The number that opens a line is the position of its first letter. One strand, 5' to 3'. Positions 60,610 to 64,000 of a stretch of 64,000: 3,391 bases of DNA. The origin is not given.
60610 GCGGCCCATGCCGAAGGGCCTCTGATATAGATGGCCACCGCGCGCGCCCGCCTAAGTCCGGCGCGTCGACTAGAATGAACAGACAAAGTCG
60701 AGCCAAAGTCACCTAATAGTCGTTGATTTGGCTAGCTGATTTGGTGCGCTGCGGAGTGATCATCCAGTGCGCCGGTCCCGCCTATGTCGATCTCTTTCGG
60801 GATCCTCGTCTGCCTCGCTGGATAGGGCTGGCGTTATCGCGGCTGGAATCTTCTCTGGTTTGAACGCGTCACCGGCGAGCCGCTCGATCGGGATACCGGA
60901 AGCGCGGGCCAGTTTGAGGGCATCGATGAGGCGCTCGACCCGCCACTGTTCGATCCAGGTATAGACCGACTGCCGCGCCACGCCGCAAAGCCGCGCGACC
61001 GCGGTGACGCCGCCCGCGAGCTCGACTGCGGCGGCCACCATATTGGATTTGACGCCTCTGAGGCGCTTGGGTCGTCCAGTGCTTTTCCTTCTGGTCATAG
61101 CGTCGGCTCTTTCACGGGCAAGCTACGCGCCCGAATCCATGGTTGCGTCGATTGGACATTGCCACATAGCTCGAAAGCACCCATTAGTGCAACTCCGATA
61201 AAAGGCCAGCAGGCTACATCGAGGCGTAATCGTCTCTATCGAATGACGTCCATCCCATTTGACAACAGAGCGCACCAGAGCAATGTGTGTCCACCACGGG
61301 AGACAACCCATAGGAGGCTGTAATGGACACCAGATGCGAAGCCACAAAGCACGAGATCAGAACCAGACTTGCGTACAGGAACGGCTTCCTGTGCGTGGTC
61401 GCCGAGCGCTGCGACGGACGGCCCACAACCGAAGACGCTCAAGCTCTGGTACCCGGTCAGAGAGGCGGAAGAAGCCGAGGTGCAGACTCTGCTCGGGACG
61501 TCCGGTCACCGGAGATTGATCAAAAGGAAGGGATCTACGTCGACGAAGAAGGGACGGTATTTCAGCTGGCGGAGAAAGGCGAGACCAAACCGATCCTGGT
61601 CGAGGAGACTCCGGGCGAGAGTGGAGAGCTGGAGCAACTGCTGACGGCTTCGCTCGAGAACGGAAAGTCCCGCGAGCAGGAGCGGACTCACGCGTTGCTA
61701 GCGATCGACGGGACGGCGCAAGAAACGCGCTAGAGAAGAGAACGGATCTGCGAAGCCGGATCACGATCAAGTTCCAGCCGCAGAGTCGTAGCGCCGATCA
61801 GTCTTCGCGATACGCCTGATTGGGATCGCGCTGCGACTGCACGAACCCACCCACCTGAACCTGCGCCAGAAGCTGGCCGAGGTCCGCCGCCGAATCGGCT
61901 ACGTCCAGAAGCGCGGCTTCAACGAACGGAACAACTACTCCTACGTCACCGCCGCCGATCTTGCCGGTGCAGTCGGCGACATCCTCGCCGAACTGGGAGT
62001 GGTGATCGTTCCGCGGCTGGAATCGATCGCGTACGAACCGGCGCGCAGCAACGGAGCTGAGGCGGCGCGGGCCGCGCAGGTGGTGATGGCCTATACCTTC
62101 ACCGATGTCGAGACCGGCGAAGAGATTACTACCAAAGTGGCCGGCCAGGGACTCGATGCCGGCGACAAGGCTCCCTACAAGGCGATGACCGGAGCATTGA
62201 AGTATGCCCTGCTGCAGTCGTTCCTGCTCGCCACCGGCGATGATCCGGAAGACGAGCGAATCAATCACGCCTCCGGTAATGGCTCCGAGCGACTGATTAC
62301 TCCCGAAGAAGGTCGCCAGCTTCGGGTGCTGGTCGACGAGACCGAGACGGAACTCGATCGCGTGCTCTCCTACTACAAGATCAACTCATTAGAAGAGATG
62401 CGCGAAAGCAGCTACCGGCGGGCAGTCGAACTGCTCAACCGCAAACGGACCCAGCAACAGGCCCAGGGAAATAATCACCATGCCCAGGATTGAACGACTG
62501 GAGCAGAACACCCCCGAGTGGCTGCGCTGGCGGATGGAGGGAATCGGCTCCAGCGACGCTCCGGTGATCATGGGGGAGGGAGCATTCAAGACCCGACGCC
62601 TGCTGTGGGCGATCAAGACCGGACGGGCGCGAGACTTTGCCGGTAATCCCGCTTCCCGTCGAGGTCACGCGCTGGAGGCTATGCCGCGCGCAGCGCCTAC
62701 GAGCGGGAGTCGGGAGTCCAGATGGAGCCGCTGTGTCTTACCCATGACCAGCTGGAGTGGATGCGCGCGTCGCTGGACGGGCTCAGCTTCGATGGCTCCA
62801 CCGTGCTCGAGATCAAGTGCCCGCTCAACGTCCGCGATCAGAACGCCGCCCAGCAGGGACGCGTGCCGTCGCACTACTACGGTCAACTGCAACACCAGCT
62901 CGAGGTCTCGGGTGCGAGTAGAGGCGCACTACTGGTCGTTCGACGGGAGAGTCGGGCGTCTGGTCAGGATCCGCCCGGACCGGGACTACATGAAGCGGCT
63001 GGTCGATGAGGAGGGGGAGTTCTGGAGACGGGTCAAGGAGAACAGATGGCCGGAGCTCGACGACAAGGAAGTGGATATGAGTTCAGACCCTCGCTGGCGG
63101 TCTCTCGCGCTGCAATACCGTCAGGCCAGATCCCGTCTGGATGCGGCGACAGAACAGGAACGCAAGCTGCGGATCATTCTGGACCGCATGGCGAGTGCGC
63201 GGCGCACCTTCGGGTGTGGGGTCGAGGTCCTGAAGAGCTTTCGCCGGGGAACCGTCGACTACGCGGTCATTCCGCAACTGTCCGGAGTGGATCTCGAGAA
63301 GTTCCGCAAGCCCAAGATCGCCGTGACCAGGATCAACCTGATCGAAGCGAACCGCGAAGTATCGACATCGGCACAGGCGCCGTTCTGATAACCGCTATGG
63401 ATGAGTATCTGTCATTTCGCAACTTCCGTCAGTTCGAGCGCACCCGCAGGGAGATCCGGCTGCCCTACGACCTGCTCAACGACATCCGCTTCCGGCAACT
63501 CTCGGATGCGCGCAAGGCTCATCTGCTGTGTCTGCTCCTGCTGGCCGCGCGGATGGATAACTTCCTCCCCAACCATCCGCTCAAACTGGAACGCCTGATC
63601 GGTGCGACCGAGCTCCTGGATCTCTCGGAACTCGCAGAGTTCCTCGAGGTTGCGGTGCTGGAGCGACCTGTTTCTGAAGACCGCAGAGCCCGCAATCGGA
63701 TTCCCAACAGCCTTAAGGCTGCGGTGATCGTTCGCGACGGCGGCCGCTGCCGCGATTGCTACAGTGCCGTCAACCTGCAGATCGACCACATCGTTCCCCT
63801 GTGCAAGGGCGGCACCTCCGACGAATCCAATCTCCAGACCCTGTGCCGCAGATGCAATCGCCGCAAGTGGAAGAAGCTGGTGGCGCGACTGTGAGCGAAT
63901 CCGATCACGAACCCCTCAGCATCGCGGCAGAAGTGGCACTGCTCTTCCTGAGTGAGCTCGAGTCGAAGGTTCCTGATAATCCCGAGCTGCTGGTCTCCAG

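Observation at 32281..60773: Dispersed 110-170 bp intergenic repeat family, seven copies within 30 kb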

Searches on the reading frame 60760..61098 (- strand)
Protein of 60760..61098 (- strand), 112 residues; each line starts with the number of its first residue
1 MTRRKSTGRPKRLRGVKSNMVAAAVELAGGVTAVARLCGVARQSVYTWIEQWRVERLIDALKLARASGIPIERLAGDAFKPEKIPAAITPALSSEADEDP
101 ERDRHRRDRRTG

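Call 25: search_protein_families(library=pfam, proteins=[window:60760-61098:-], max_evalue=0.01)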
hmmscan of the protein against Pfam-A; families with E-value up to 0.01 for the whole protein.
window:60760-61098:- (112 aa): 5 families
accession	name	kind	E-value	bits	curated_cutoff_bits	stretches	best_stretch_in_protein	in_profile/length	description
PF13551.12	HTH_29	-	2.1e-07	31.4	28.1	1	26-75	9-59/64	Winged helix-turn helix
PF15943.11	YdaS_toxin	-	1.4e-05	25.3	30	1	22-50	2-30/65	Bacterial toxin YdaS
PF13518.12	HTH_28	-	4.6e-05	23.9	25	1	26-61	11-44/52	Helix-turn-helix domain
PF13384.12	HTH_23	-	0.00041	20.5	24.6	1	31-56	20-45/50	Homeodomain-like domain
PF14549.12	P22_Cro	-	0.00052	20.2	30.2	1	23-57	4-44/60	DNA-binding transcriptional regulator Cro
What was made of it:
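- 60664..60773 (-): Copy F (type 2, loop GATCA). It is 91-96% identical to E over about 113 nt. Its 5' arm overlaps the end of the Cro-like HTH ORF 60760-61098(-) (call 25).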

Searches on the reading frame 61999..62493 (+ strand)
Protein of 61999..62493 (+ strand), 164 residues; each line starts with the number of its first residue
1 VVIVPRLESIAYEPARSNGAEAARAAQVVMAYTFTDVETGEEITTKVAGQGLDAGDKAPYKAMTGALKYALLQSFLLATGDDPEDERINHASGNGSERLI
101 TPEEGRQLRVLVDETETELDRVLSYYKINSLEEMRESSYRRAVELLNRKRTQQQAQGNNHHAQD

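Call 25: search_protein_families(library=pfam, proteins=[window:61999-62493:+], max_evalue=0.01)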
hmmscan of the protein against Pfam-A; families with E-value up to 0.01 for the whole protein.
window:61999-62493:+ (164 aa): 1 family
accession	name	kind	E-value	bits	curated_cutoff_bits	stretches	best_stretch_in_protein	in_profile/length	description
PF04404.17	ERF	-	1.3e-05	25.6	25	1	24-89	60-130/153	ERF superfamily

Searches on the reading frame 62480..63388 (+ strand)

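Call 25: search_protein_families(library=pfam, proteins=[window:62480-63388:+], max_evalue=0.01)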
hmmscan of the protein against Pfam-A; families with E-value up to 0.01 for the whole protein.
window:62480-63388:+ (302 aa): 1 family
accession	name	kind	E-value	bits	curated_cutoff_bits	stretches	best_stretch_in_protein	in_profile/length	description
PF09588.16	YqaJ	-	2.7e-08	34.7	22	1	13-75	1-69/150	YqaJ-like viral recombinase domain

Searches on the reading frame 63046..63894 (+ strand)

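Call 108: search_protein_families(library=pfam, proteins=[window:63046-63894:+], max_evalue=0.001)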
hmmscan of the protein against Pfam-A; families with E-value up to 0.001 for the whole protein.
window:63046-63894:+ (282 aa): 2 families
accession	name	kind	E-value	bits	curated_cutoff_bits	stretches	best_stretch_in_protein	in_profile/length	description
PF01844.29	HNH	-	2.4e-11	44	21.4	1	235-274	1-44/47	HNH endonuclease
PF14279.12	HNH_5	-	1.1e-10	41.8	27.5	1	235-281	4-50/56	HNH endonuclease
